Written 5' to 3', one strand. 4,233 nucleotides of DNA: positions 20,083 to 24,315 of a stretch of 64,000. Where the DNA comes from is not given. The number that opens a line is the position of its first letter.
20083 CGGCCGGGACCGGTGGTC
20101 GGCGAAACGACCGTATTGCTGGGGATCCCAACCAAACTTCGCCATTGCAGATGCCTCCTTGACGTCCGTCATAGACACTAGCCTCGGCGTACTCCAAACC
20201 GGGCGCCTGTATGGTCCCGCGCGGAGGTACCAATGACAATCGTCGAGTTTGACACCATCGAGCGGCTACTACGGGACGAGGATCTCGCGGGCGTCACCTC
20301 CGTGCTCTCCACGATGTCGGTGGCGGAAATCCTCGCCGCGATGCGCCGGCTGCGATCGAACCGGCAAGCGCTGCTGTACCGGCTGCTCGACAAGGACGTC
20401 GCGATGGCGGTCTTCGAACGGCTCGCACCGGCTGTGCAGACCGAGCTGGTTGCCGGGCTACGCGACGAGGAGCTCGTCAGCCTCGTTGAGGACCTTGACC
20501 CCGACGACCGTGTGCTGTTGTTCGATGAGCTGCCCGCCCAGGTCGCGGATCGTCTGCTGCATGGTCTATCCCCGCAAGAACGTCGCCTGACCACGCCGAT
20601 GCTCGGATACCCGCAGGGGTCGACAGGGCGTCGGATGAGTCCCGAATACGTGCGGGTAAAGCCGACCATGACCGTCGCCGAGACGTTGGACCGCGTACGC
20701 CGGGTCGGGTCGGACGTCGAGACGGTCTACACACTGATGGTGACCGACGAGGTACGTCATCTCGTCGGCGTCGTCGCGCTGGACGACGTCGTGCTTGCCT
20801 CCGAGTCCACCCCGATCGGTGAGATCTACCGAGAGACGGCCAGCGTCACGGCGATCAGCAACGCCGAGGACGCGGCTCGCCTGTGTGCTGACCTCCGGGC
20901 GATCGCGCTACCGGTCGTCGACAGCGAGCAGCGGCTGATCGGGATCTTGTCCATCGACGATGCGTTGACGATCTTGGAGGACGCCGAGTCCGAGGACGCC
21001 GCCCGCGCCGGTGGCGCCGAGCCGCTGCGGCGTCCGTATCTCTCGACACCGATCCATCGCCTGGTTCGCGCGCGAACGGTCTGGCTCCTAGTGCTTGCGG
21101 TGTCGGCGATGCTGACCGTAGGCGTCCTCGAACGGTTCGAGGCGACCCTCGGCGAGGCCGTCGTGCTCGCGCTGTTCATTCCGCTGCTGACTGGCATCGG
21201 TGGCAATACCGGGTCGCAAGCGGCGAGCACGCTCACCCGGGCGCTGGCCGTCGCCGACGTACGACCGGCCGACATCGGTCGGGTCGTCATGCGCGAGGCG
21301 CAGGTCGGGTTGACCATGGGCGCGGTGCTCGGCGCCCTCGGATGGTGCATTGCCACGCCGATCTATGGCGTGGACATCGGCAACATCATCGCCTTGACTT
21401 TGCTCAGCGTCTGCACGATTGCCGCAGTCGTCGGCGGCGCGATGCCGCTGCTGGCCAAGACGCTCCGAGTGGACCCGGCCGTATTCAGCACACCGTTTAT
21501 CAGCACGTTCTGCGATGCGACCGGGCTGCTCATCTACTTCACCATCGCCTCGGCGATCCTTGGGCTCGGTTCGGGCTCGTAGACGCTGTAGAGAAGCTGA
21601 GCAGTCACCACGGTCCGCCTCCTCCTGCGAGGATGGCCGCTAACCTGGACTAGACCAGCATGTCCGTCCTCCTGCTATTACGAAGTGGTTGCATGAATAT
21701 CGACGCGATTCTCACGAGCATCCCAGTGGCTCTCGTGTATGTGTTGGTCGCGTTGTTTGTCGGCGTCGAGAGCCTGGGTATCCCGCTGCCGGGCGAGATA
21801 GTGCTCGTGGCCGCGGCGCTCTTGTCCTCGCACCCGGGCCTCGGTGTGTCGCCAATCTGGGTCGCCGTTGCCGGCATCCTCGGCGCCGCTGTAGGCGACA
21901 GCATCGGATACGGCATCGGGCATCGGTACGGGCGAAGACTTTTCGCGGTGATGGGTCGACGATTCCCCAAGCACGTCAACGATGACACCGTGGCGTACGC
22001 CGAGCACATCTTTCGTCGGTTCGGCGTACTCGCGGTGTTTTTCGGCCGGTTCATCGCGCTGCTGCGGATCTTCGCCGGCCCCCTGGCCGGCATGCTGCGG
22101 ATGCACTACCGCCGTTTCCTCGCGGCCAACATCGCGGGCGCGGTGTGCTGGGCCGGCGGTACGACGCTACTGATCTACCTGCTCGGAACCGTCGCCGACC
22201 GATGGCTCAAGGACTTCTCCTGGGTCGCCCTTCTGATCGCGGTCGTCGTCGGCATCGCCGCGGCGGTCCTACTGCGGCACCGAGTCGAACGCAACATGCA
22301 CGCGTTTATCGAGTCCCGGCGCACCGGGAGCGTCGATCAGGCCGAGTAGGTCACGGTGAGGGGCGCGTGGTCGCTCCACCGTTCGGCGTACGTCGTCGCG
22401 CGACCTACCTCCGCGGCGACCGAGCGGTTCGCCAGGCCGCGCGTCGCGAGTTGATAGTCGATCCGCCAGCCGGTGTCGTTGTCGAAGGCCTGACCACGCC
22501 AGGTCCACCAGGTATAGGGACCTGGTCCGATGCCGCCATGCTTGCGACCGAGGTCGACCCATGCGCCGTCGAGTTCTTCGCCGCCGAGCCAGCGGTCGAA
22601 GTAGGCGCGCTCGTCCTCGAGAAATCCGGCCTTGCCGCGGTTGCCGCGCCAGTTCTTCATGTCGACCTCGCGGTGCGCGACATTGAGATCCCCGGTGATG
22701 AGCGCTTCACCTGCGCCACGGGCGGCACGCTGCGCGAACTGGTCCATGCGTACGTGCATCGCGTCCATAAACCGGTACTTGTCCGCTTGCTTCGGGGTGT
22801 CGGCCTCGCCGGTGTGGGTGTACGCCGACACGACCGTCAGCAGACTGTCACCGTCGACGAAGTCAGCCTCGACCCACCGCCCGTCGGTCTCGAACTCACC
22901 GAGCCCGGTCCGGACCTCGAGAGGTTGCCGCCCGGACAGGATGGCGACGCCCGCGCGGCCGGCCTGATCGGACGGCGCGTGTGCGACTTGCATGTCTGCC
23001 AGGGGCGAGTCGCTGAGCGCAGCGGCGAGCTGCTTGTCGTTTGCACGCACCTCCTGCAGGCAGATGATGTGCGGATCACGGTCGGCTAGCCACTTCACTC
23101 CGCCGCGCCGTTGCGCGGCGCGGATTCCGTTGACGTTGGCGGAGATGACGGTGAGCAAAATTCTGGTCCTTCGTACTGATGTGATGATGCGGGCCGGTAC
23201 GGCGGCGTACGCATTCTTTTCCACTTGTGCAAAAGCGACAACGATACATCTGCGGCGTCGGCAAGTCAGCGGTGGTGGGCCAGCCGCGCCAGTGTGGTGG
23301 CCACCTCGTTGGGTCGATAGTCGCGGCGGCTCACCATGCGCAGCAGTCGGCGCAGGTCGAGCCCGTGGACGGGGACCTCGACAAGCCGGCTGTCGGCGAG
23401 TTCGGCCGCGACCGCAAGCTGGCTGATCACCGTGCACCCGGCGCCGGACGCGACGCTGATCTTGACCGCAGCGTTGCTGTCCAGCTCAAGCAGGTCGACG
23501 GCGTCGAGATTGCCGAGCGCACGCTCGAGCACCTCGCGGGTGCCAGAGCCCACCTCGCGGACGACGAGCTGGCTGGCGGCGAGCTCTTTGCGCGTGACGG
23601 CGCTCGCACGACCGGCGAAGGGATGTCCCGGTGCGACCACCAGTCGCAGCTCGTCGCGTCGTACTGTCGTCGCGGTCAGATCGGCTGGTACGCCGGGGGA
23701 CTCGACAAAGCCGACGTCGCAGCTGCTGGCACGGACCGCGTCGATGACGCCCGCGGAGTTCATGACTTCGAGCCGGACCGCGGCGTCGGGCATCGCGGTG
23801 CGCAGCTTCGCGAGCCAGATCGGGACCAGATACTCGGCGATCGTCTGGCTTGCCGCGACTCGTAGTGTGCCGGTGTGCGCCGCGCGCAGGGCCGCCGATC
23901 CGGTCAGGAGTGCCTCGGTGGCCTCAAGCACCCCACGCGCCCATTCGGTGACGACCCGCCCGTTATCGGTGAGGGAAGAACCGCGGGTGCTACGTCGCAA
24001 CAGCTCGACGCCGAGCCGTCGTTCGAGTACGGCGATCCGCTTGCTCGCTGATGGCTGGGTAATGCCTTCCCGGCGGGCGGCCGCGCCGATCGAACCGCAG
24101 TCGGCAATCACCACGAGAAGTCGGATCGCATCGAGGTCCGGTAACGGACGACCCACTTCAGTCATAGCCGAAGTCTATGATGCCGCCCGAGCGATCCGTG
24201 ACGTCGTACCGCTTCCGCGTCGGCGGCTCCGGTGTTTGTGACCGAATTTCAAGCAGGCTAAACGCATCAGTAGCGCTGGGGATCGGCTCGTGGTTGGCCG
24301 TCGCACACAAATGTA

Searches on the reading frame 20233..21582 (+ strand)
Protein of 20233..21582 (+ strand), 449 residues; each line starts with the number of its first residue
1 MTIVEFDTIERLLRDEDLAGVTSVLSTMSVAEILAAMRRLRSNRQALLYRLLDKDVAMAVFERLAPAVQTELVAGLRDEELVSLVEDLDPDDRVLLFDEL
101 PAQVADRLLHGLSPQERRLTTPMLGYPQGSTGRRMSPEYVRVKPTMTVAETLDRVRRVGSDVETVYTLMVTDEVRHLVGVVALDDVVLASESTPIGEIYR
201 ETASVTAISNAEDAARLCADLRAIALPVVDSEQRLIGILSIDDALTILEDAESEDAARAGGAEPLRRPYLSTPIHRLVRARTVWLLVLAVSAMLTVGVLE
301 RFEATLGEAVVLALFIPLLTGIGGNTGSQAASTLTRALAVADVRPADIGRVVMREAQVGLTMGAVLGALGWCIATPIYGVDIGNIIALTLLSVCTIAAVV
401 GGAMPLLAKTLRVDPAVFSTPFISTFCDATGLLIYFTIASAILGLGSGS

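Call 28: search_protein_families(library=pfam, proteins=[window:20233-21582:+], max_evalue=0.00001)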
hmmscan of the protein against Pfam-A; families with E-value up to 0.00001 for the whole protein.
window:20233-21582:+ (449 aa): 3 families
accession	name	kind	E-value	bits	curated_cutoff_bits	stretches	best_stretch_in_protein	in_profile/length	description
PF01769.21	MgtE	-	1.6e-30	106.4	27.6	1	316-438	1-125/125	Divalent cation transporter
PF03448.22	MgtE_N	-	8.3e-22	78.1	25.9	1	28-128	1-101/102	MgtE intracellular N domain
PF00571.33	CBS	-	6.5e-11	42.8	24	0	204-248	11-55/57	CBS domain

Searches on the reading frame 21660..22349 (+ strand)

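Call 28: search_protein_families(library=pfam, proteins=[window:21660-22349:+], max_evalue=0.00001)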
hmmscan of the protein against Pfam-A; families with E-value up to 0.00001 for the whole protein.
window:21660-22349:+ (229 aa): 1 family
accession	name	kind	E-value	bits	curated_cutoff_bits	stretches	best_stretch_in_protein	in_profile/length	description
PF09335.16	VTT_dom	-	2.4e-17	64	33.9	1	43-173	1-122/123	VTT domain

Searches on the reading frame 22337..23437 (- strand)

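Call 28: search_protein_families(library=pfam, proteins=[window:22337-23437:-], max_evalue=0.00001)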
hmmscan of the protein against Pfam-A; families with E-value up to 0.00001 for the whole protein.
window:22337-23437:- (366 aa): 1 family
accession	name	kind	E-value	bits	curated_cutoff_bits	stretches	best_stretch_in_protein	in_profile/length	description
PF03372.29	Exo_endo_phos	-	2.3e-24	86.8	24.5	1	99-357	2-225/225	Endonuclease/Exonuclease/phosphatase family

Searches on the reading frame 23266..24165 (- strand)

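Call 29: search_protein_families(library=pfam, proteins=[window:23266-24165:-], max_evalue=0.00001)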
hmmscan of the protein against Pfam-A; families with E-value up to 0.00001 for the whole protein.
window:23266-24165:- (299 aa): 2 families
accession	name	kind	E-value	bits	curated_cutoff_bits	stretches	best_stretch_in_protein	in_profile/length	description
PF03466.25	LysR_substrate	-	1.3e-38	132.9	28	1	97-296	4-204/209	LysR substrate binding domain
PF00126.33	HTH_1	-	4.6e-19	68.5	26.6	1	11-70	1-60/60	Bacterial regulatory helix-turn-helix protein, lysR family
